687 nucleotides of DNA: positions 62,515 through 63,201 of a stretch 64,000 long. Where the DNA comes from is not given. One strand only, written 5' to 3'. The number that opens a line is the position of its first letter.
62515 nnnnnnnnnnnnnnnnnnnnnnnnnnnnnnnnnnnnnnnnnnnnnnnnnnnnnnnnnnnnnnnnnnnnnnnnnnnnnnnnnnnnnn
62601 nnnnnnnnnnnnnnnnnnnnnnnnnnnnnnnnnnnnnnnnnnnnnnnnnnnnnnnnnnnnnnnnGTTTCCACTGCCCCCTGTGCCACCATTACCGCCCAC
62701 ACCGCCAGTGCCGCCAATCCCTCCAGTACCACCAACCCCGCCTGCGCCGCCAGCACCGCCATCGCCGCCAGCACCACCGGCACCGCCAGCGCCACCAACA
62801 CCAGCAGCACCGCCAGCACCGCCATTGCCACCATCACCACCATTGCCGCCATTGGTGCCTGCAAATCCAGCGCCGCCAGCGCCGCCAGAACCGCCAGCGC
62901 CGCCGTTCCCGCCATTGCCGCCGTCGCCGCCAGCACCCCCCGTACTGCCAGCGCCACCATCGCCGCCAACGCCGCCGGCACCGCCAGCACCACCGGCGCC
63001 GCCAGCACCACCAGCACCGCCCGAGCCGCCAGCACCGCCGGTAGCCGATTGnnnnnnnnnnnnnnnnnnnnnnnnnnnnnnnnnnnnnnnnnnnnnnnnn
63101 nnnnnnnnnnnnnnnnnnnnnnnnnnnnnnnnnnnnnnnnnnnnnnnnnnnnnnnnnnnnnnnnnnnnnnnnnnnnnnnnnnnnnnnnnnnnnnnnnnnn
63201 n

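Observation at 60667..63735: PE-PGRS-like Gly-Gly-X repeat autotransporter with three repeated modules in a Gram-negative-type genome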

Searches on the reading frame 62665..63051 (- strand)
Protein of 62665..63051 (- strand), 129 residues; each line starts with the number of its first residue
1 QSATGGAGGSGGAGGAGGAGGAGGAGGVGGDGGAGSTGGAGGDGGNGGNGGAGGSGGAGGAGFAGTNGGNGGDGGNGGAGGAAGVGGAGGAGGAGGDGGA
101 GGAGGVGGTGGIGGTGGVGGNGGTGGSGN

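Call 76: search_solved_structures(query=window:62665-63051:-, max_evalue=0.1, show_alignments=4)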
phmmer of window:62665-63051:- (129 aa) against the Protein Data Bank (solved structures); distinct sequences matched with E-value up to 0.1: 28.
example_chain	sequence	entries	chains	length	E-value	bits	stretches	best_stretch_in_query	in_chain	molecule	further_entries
3hqv_B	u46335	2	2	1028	6.4e-21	77.9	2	6-127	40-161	Collagen alpha-2(I) chain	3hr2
3hqv_A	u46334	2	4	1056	9.1e-19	71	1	4-124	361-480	Collagen alpha-1(I) chain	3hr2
8zxl_X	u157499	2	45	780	4.3e-09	39.5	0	6-120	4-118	spindlefibril | axialfibril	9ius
9wxp_BB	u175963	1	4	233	2.5e-06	30.5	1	9-127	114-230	Collagen type V alpha 2 chain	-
9wxp_BC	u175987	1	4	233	3.2e-06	30.2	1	3-125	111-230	Collagen type XI alpha 1 chain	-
9wxp_CB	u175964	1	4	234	6.6e-06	29.1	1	3-126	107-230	Collagen type V alpha 2 chain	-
9wxp_BD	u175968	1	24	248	6.7e-06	29.1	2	26-124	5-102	Collagen type II alpha 1 chain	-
9wxp_CD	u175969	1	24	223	7.4e-06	29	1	10-126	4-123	Collagen type II alpha 1 chain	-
9wxp_BK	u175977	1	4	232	8.1e-06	28.9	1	11-108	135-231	Collagen type IX alpha 2 chain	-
9wxp_AB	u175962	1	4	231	1.2e-05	28.3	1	5-126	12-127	Chromaffin granule amine transporter isoform X1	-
9wxp_DB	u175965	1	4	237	1.9e-05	27.7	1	11-126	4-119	Collagen alpha-2(V) chain preproprotein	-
9wxp_CA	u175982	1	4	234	3.5e-05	26.8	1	5-125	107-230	Fibrillar collagen NC1 domain-containing protein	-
9wxp_AC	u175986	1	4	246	4.4e-05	26.5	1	4-125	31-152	Collagen type XI alpha 1 chain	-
9wxp_BA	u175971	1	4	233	4.9e-05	26.3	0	9-128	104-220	Fibrillar collagen NC1 domain-containing protein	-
9wxp_BJ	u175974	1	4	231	5.1e-05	26.3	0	13-122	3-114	Collagen alpha-1(IX) chain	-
2pne_A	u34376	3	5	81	0.0089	19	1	41-117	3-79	6.5 kDa glycine-rich antifreeze protein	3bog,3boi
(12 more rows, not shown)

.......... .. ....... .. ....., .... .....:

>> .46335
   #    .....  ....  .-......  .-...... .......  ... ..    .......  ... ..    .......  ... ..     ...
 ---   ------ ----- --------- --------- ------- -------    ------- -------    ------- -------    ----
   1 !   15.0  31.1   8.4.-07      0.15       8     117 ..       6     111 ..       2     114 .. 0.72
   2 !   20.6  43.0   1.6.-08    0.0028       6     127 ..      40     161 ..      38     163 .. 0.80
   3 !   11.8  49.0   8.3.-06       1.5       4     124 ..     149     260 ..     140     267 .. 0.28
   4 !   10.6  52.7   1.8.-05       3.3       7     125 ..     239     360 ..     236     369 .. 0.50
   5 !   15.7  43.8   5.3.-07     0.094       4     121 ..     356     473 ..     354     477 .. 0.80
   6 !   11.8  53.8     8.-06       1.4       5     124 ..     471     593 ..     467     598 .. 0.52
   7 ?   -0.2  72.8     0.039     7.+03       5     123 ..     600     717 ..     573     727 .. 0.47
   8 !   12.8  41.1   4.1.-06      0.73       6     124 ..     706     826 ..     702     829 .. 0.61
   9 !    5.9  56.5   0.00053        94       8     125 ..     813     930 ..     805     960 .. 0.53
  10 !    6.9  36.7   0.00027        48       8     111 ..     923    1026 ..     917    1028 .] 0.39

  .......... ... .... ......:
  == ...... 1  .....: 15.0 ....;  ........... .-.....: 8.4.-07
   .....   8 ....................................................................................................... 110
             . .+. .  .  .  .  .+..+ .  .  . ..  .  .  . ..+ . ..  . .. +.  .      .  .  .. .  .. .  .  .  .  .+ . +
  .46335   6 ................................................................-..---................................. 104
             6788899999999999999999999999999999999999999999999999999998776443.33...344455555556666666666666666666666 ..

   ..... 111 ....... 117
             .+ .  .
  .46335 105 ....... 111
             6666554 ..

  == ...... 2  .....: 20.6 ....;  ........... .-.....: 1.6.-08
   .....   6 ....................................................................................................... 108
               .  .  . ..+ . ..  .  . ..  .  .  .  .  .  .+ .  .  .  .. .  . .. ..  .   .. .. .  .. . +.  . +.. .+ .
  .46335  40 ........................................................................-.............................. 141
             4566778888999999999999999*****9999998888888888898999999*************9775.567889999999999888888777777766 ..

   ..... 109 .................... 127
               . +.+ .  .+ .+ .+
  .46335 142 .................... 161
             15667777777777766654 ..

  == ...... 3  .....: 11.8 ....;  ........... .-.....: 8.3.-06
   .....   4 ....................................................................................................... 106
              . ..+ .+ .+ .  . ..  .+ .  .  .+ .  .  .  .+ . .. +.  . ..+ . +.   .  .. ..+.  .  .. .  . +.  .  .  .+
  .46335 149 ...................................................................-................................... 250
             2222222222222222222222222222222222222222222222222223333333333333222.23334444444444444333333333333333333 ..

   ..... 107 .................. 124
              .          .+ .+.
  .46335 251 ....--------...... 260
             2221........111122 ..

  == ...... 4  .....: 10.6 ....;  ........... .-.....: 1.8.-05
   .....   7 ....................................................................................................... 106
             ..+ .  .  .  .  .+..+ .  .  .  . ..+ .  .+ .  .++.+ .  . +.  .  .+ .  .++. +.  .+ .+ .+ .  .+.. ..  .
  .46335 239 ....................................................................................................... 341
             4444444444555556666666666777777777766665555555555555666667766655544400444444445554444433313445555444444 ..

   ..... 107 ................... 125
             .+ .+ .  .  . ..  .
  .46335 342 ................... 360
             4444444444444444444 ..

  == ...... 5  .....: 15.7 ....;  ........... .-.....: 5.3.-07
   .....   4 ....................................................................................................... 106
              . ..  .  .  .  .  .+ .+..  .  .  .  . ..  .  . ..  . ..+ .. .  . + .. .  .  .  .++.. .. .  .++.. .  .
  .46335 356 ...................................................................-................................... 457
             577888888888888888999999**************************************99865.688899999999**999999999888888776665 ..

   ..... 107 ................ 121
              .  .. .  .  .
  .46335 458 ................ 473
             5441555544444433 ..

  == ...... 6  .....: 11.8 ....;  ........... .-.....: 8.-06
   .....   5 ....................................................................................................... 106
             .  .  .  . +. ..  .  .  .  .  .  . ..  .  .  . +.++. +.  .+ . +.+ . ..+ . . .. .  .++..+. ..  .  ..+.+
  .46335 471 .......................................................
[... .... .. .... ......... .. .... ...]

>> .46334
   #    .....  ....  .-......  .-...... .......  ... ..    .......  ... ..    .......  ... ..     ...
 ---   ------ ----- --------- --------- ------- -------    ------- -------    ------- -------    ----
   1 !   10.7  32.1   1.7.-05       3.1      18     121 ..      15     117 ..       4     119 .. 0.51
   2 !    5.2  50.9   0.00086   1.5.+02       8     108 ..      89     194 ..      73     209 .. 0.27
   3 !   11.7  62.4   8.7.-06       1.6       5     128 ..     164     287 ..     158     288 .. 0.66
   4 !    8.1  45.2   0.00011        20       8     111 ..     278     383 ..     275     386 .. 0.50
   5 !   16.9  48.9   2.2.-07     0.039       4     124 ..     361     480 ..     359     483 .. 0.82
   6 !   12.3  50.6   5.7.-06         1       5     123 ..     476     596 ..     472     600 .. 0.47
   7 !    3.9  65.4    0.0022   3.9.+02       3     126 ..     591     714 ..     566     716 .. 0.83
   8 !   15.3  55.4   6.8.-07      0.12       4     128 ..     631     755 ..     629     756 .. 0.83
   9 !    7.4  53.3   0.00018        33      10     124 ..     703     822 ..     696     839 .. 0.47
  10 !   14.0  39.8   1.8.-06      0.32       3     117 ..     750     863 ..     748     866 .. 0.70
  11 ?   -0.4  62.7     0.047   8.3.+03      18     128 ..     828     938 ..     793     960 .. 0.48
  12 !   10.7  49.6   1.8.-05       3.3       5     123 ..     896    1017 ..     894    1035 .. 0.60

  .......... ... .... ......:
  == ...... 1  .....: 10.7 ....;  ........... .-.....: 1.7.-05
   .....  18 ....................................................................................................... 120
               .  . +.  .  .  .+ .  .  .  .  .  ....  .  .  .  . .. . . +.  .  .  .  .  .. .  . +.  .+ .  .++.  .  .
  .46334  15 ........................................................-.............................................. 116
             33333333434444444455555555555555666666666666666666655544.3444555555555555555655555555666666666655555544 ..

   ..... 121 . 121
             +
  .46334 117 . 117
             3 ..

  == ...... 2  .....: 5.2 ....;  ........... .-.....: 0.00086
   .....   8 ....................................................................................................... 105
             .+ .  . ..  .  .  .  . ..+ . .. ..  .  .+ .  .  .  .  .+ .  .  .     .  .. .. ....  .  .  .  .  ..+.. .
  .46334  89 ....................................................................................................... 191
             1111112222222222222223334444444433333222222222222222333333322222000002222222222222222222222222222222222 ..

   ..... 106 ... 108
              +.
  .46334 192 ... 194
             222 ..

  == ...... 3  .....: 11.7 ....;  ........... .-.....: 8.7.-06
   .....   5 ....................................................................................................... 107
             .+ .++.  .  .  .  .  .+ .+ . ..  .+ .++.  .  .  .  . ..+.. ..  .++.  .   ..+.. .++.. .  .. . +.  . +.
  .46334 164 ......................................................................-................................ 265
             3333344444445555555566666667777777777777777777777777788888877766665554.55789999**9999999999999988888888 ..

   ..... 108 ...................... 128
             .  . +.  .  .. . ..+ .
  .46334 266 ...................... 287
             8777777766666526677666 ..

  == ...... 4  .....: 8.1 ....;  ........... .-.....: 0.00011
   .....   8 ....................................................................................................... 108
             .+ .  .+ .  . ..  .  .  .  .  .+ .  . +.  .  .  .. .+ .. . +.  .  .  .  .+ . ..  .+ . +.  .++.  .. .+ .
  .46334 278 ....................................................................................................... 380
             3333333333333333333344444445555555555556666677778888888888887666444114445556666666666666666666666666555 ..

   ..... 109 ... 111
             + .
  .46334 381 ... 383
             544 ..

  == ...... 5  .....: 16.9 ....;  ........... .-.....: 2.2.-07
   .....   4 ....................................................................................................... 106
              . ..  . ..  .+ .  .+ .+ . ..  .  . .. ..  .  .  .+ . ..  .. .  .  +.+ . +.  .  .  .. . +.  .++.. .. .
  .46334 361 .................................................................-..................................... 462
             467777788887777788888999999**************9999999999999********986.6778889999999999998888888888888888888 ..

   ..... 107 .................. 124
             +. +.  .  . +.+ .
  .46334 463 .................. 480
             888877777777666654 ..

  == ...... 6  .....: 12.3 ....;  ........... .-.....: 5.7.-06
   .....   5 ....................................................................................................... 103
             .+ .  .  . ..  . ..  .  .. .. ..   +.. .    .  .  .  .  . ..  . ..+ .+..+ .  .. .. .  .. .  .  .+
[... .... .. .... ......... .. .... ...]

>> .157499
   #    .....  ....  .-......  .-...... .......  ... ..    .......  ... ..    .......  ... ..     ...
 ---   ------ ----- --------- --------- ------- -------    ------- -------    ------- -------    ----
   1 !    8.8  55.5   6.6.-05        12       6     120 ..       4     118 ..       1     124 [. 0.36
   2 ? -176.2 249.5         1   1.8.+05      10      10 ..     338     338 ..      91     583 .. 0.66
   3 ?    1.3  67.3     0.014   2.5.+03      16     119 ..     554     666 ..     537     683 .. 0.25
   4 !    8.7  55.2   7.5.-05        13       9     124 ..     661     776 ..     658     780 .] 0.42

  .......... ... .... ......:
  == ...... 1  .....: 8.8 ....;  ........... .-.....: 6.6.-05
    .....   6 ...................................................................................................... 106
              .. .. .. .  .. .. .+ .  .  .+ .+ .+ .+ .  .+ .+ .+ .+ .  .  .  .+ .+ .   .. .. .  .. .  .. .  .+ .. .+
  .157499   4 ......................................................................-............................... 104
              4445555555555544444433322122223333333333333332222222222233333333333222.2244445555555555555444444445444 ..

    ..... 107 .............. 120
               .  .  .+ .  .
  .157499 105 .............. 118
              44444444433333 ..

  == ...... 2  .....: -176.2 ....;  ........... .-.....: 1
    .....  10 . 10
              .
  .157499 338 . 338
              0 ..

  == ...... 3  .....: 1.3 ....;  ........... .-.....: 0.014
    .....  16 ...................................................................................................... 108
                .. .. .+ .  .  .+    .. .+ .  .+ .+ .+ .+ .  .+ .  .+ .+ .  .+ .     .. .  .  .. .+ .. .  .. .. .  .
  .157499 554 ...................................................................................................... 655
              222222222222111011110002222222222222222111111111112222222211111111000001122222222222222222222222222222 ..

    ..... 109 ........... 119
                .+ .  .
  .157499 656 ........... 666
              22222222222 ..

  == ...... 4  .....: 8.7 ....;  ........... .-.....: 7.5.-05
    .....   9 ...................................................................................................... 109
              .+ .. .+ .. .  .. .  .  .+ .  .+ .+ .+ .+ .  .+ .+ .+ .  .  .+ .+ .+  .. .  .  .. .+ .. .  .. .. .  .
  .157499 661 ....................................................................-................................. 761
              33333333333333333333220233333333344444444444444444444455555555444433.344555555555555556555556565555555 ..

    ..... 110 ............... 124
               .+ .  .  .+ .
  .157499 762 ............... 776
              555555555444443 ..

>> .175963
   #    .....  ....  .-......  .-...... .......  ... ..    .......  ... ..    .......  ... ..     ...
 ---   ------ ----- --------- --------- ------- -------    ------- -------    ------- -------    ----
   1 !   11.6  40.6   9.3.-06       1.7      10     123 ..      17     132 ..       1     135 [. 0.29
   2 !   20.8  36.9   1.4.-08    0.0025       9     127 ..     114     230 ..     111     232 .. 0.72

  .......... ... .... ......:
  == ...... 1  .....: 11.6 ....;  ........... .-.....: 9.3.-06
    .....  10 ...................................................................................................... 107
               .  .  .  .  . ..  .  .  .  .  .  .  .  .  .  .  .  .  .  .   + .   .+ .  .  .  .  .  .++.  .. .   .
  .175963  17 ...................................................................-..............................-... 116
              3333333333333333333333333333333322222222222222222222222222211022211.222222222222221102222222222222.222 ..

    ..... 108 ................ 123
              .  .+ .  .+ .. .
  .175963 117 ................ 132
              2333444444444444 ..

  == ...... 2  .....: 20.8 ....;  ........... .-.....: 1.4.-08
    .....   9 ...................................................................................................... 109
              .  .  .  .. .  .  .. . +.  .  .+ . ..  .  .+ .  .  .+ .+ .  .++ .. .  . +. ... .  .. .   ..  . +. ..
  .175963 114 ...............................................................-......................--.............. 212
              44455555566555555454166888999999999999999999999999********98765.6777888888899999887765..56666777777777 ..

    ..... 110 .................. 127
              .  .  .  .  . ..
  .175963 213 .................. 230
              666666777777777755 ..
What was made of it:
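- Closest known: Snow-flea antifreeze protein. Same: There is a weak match spanning the full length of the protein (E 0.009, call 76).
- Tract 2 aligns weakly over the whole 81-aa snow-flea AFP 2pne (E 0.009, query 41–117 to chain 3–79) (call 76). All PDB matches carry bias scores larger than their net scores (call 76).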
